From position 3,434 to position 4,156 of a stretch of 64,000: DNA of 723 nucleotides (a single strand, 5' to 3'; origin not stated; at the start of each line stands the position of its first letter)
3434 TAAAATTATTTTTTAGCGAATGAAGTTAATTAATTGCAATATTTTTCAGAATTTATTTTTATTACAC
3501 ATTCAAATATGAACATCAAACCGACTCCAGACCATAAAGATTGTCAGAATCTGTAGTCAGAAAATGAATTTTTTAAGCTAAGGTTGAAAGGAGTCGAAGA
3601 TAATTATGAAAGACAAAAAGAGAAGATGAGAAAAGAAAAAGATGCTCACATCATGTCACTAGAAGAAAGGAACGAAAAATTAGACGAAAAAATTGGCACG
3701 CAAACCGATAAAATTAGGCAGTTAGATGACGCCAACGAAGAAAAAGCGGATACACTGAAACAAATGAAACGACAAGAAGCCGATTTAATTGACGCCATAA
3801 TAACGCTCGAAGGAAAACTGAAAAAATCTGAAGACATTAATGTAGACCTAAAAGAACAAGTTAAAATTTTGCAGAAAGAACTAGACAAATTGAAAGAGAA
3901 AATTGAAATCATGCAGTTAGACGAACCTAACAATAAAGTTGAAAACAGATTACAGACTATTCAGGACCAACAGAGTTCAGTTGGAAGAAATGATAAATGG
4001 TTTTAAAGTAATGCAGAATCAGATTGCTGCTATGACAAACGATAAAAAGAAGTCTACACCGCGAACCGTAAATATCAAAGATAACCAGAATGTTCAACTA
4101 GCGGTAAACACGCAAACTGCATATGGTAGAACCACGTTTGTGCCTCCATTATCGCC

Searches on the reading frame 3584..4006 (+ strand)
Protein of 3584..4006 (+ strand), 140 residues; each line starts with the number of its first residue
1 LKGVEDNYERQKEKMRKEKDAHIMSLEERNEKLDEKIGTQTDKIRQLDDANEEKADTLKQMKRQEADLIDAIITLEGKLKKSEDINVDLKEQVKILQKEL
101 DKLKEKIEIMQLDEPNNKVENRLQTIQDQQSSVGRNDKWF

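Call 70: search_protein_families(library=pfam, proteins=[window:3584-4006:+], max_evalue=0.01)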
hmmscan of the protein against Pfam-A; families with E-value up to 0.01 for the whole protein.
window:3584-4006:+ (140 aa): 3 families
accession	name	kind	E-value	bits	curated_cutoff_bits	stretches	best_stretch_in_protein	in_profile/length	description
PF14915.12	CCDC144C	-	1.5e-07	30.9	35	1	4-129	375-498/534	CCDC144C protein coiled-coil region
PF08232.17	Striatin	-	0.0023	18.8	29.4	1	66-125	28-87/151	Striatin family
PF25443.1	ANG-1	-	0.0039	17.8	28.5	0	8-72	33-97/105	ANG-1-like domain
